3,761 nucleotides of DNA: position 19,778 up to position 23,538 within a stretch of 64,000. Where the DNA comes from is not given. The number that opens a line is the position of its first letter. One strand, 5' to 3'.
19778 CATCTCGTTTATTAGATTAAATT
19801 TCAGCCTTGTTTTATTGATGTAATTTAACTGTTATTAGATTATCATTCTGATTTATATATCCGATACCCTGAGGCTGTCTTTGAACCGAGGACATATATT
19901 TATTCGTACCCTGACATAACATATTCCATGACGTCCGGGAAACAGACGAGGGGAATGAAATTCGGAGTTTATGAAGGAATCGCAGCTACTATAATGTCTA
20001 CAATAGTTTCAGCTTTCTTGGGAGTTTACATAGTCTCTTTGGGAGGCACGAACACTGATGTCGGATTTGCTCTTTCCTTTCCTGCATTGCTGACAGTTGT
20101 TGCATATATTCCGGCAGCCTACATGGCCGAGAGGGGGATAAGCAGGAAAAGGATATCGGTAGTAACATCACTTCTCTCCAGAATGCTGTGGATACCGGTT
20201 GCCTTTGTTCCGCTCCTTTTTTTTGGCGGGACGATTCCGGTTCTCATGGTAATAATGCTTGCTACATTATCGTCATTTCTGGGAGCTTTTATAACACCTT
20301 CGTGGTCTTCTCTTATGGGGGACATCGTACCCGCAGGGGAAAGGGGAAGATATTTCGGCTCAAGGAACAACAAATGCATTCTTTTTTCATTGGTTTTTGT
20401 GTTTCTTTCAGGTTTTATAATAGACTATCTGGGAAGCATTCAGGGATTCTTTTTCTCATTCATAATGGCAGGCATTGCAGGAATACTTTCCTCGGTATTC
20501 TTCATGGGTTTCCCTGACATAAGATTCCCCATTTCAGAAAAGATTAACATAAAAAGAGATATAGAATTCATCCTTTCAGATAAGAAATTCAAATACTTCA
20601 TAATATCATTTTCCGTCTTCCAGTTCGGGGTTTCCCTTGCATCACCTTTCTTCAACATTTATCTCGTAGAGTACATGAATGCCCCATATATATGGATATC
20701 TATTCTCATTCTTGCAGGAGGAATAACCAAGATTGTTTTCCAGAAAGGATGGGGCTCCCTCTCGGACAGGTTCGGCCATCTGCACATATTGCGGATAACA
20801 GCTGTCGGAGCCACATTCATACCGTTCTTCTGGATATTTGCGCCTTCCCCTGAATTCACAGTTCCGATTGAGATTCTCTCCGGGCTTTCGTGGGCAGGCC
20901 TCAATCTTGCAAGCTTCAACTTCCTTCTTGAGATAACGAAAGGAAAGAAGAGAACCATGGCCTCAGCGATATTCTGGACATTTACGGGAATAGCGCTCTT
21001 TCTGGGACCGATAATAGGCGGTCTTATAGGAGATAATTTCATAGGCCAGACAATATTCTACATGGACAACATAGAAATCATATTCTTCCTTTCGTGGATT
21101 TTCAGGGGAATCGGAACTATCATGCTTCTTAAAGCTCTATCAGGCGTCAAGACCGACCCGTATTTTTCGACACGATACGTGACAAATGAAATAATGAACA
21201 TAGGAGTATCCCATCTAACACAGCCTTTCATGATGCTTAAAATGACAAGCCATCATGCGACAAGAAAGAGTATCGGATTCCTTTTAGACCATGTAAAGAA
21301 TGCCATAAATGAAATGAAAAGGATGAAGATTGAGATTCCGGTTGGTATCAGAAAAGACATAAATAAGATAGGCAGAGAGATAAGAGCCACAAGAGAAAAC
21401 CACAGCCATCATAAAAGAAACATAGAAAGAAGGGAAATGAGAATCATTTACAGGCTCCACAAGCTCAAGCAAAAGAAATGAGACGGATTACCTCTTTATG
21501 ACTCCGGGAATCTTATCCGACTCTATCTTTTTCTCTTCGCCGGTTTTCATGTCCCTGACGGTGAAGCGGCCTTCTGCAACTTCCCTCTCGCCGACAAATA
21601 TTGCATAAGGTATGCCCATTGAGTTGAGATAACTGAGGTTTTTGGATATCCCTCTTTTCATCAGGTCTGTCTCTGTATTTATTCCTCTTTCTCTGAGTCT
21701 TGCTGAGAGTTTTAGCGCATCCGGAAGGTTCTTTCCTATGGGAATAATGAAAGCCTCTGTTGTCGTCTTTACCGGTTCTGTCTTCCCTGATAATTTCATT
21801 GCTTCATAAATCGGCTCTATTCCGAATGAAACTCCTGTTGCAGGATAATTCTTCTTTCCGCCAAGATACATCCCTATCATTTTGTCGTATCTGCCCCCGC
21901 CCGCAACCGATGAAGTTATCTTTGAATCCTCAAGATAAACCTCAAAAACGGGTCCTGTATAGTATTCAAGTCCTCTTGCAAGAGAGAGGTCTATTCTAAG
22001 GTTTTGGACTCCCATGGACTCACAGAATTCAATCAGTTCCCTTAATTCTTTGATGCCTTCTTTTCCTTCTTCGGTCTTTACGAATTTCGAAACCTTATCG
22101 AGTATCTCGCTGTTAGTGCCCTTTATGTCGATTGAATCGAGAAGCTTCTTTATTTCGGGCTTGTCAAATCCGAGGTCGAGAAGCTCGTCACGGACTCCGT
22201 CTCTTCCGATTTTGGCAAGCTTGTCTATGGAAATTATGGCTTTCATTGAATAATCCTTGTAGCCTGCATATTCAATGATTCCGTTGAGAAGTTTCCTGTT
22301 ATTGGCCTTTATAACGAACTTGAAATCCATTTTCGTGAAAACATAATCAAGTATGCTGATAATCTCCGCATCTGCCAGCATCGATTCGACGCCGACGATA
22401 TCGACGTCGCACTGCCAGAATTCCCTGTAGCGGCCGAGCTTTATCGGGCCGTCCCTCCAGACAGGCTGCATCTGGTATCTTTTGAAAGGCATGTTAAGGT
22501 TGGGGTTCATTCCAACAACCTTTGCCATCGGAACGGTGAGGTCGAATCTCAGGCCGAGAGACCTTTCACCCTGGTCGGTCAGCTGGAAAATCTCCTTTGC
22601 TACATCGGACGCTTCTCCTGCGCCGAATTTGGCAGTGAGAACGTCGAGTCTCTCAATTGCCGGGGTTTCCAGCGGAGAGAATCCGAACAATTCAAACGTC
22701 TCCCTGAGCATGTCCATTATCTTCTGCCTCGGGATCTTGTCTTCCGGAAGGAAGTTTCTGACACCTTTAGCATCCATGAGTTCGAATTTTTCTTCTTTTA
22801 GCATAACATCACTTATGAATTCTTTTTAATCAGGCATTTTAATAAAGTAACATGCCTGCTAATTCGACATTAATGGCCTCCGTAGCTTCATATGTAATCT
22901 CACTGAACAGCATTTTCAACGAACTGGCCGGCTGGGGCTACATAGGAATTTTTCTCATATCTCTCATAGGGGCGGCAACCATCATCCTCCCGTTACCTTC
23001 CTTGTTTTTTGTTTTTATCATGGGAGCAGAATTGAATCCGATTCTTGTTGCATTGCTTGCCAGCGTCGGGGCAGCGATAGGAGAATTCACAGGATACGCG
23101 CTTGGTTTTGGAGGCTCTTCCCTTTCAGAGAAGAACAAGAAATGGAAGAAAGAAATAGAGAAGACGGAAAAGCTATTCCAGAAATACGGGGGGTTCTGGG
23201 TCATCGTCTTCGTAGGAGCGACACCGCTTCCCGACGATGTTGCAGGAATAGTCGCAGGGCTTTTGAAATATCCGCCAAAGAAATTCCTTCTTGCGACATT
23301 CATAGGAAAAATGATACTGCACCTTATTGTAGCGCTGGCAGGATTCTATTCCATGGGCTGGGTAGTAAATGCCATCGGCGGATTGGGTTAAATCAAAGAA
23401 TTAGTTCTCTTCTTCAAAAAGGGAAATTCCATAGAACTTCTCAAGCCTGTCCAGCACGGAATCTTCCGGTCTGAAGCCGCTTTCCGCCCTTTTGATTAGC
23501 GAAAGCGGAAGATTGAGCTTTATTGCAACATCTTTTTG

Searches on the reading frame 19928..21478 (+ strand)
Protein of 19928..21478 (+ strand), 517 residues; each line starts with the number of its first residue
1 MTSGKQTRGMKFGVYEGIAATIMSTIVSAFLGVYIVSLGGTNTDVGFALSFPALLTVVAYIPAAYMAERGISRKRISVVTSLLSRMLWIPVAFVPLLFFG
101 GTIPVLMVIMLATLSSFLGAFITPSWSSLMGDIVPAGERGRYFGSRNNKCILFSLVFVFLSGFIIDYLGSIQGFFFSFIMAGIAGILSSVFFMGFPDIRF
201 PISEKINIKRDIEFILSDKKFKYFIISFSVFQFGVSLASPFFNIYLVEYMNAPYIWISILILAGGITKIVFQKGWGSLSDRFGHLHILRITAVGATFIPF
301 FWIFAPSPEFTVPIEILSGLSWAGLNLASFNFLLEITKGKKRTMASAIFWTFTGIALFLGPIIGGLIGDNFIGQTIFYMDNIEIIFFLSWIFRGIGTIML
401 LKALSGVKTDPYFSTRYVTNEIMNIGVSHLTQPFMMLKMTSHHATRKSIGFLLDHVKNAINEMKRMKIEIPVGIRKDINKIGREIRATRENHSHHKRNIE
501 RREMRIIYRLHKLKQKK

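Call 10: search_protein_families(library=pfam, proteins=[window:19928-21478:+], max_evalue=0.01)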
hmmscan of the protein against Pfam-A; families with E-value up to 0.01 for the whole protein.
window:19928-21478:+ (517 aa): 2 families
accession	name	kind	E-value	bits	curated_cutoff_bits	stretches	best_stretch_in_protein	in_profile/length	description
PF07690.21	MFS_1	-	4.6e-29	101.9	33.4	2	19-308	7-291/347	Major Facilitator Superfamily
PF12832.13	MFS_1_like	-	1.1e-14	54.7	25.2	1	28-378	19-372/373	MFS_1 like family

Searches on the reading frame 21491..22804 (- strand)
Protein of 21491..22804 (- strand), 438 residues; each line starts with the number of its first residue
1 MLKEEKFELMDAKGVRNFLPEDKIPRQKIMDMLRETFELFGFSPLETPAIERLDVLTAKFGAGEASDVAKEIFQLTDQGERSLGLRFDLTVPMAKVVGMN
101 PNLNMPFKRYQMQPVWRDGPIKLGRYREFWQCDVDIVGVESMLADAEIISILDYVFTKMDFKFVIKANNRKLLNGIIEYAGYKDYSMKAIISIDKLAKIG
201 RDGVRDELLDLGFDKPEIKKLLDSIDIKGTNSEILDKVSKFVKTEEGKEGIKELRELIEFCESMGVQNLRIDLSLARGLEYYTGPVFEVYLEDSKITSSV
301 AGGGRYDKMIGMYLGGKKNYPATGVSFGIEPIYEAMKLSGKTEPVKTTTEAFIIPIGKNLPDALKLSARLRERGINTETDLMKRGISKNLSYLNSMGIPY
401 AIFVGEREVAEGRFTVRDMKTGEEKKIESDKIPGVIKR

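Call 10: search_protein_families(library=pfam, proteins=[window:21491-22804:-], max_evalue=0.01)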
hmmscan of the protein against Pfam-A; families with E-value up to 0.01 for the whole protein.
window:21491-22804:- (438 aa): 3 families
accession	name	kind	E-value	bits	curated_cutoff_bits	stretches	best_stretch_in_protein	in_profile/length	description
PF13393.11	tRNA-synt_His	-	8.6e-44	150.4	25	1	14-332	1-308/308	Histidyl-tRNA synthetase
PF03129.25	HGTP_anticodon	-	5.5e-17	62.1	21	1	351-437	2-92/94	Anticodon binding domain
PF00587.30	tRNA-synt_2b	-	0.00093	19.7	29.3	1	74-192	2-123/179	tRNA synthetase class II core domain (G, H, P, S and T)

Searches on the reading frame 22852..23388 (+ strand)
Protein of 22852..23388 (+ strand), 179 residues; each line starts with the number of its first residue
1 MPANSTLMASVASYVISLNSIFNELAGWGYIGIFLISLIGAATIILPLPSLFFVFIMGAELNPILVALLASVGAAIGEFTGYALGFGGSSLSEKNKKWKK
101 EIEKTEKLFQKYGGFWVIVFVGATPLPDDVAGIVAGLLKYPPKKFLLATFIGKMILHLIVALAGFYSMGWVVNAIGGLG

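Call 10: search_protein_families(library=pfam, proteins=[window:22852-23388:+], max_evalue=0.01)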
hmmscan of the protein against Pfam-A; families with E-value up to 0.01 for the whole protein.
window:22852-23388:+ (179 aa): 2 families
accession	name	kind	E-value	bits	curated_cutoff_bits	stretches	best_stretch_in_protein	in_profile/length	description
PF09335.16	VTT_dom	-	3.2e-19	70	33.9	1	48-164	1-121/123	VTT domain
PF06695.16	Sm_multidrug_ex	-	0.0068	17.4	30.7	0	55-159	23-121/121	Putative small multi-drug export protein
